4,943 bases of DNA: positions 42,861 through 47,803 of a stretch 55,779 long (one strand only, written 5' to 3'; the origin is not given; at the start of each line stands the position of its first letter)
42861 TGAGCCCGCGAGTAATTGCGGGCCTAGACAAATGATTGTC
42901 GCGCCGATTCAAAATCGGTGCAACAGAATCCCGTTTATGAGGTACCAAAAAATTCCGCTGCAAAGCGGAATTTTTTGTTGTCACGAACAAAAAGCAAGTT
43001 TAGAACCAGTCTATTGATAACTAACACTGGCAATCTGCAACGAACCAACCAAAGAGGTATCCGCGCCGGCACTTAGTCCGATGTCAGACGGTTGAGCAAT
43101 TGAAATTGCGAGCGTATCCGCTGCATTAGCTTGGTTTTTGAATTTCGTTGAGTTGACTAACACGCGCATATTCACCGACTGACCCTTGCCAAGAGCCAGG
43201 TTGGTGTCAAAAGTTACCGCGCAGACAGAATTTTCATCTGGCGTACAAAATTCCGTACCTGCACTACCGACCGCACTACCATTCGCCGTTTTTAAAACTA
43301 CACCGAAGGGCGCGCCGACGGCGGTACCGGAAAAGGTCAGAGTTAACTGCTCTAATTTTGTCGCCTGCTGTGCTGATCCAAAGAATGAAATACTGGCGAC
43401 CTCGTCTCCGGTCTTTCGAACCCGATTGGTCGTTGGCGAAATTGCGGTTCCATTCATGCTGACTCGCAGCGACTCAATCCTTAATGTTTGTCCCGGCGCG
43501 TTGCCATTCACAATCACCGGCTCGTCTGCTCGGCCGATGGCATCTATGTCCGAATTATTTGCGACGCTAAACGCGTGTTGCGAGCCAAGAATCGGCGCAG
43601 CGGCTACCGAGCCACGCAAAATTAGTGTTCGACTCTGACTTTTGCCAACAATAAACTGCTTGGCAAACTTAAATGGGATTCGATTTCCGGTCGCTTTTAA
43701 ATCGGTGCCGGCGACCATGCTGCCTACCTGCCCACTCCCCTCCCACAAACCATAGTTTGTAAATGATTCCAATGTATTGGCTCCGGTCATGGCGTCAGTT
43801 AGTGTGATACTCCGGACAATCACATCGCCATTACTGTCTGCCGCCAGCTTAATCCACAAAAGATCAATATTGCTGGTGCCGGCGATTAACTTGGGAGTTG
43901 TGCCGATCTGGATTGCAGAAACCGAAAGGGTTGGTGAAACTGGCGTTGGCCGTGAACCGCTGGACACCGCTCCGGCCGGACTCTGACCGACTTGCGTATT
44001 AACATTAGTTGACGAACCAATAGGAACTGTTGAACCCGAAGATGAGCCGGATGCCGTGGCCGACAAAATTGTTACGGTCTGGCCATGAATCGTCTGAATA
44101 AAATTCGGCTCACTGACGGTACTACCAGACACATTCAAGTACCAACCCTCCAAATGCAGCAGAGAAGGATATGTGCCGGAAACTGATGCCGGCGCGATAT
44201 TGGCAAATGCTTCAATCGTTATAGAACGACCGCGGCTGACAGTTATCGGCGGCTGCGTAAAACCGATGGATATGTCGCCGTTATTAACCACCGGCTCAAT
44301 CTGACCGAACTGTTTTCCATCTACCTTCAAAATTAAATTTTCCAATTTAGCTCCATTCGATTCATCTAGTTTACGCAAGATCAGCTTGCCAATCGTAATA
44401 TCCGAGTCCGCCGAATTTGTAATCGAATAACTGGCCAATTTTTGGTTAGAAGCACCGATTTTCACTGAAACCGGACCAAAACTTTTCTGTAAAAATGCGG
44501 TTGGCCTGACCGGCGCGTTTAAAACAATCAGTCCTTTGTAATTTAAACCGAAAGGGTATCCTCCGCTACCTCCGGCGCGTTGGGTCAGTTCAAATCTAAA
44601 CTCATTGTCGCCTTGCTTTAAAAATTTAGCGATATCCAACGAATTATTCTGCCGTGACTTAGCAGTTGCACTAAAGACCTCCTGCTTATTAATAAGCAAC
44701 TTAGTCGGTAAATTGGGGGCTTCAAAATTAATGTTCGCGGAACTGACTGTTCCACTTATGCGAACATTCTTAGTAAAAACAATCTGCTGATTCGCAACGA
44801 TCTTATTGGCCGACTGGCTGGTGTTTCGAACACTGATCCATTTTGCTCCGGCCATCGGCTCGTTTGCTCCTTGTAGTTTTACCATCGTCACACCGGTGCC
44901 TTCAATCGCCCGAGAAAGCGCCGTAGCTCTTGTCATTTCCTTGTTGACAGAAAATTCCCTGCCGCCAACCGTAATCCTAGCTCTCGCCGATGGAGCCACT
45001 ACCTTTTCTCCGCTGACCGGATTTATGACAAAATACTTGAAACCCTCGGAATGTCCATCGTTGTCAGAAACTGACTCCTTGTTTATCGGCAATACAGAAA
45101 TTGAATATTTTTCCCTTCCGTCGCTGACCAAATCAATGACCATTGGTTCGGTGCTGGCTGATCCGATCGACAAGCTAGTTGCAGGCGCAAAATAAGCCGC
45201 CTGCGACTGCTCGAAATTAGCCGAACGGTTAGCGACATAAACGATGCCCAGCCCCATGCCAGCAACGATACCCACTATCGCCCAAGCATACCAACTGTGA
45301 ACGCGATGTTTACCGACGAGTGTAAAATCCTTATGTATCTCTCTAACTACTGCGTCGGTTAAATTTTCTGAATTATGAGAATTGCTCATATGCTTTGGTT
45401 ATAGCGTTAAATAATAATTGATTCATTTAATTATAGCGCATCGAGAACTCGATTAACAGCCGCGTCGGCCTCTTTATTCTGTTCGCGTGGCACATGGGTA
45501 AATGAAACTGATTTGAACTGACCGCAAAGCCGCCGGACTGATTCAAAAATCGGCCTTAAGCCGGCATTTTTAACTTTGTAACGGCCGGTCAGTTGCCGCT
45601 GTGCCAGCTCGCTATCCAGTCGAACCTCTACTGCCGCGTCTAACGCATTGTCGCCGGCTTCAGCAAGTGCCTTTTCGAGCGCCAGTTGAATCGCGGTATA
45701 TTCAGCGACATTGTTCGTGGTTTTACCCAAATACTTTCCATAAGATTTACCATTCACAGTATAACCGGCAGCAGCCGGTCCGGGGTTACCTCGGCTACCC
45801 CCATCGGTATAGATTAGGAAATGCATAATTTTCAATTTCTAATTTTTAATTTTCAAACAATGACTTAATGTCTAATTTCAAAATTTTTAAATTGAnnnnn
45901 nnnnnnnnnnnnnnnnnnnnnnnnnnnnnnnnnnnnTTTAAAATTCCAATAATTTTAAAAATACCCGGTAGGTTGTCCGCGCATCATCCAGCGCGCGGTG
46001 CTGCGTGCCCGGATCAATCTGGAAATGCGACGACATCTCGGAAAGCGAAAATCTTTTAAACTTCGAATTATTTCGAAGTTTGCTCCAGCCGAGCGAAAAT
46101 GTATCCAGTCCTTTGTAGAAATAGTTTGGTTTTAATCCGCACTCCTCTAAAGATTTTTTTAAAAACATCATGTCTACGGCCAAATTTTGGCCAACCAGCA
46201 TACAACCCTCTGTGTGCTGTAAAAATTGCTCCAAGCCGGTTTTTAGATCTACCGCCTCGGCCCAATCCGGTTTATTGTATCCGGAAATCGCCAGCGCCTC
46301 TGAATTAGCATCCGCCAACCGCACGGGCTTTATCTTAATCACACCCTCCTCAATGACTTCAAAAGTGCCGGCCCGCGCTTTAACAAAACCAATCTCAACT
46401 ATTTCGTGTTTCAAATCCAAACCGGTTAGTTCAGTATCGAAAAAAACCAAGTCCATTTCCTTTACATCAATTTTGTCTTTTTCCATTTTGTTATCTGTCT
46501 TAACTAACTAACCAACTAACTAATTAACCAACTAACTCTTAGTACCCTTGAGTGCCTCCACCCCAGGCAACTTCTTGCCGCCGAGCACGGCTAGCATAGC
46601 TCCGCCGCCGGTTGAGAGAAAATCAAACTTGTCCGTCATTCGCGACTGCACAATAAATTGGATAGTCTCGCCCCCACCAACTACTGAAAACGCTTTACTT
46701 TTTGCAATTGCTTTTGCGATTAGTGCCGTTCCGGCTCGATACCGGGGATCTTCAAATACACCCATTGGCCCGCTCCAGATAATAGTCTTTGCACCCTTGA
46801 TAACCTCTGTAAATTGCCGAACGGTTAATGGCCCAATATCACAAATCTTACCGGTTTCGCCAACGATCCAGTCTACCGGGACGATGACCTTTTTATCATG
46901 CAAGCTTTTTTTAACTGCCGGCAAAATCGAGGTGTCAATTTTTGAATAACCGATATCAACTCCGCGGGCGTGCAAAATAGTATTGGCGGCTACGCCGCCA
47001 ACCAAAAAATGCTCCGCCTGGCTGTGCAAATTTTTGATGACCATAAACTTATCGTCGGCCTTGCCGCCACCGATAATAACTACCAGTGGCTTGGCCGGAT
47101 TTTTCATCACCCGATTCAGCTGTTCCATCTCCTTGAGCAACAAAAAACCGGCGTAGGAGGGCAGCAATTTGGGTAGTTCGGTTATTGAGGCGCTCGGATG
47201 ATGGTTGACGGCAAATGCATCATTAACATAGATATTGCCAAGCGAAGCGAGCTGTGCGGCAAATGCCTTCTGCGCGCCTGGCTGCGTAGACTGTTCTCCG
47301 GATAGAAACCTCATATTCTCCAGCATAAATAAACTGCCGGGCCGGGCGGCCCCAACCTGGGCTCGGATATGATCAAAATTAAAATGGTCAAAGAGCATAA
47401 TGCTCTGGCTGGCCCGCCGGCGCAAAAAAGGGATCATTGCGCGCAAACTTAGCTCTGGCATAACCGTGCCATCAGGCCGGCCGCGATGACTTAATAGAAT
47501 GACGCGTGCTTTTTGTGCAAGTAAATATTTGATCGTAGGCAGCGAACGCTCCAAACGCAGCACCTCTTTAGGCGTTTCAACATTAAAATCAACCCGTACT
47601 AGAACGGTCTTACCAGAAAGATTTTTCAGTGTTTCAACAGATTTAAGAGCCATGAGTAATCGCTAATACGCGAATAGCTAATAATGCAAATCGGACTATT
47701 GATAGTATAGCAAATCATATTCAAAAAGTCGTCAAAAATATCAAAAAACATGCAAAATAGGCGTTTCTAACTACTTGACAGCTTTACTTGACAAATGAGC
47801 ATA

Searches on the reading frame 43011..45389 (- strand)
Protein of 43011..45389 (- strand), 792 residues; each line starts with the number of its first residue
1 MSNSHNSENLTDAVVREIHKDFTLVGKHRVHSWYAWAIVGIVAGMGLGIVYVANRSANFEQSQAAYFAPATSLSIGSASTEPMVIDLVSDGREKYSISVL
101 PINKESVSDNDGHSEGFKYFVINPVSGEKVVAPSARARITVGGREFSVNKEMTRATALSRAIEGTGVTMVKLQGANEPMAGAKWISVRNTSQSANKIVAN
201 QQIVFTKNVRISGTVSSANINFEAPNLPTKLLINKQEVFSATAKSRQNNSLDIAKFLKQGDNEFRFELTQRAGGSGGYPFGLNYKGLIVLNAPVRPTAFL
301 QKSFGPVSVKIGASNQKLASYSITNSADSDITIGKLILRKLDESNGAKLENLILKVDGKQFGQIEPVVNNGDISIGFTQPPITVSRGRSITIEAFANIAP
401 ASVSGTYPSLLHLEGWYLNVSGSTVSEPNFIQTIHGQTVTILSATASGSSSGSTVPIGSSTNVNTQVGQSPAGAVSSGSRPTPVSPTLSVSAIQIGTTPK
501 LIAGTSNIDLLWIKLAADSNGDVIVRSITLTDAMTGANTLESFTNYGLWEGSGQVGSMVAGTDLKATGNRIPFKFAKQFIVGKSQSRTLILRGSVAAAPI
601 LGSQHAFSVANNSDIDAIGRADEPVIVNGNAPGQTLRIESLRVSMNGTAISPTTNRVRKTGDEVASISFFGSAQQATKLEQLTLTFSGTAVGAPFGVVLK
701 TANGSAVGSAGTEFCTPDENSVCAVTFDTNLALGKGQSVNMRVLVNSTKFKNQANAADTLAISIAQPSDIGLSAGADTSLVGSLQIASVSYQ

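Call 13: search_protein_families(library=pfam, proteins=[window:43011-45389:-], max_evalue=0.00001)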
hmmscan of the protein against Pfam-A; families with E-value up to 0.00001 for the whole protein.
window:43011-45389:- (792 aa): 0 families

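Call 27: find_related_loci(query=window:43011-45389:-, collection=genome_contigs, flank=10000)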
Query window:43011-45389:- (792 aa) in genome_contigs; peptide patterns used: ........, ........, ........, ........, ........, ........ (x = any residue, [..] = any of these).
49 stretches matched a pattern; 3 encode a relative of the query (tblastn E <= 1e-3); 3 distinct loci.
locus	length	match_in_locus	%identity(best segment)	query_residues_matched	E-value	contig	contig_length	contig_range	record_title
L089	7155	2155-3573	38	12-496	2e-91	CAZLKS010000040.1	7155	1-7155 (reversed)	MAG TPA_asm: uncultured Candidatus Saccharibacteria bacterium isolate SRP278252_co2_270 genome assembly, contig: NODE_22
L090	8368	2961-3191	57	8-78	2e-21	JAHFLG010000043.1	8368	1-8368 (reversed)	MAG: Candidatus Harrisonbacteria bacterium isolate nzgw428 NODE_14652_length_8369_cov_3.392095, whole genome shotgun seq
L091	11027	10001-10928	65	3-70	8e-19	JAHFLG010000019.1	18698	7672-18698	MAG: Candidatus Harrisonbacteria bacterium isolate nzgw428 NODE_3403_length_18699_cov_3.683120, whole genome shotgun seq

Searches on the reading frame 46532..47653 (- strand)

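Call 13: search_protein_families(library=pfam, proteins=[window:46532-47653:-], max_evalue=0.00001)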
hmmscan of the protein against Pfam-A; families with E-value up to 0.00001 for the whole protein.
window:46532-47653:- (373 aa): 1 family
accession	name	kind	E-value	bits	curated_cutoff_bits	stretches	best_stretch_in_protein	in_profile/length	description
PF00162.24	PGK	-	1.6e-103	347.1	27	1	11-360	5-379/379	Phosphoglycerate kinase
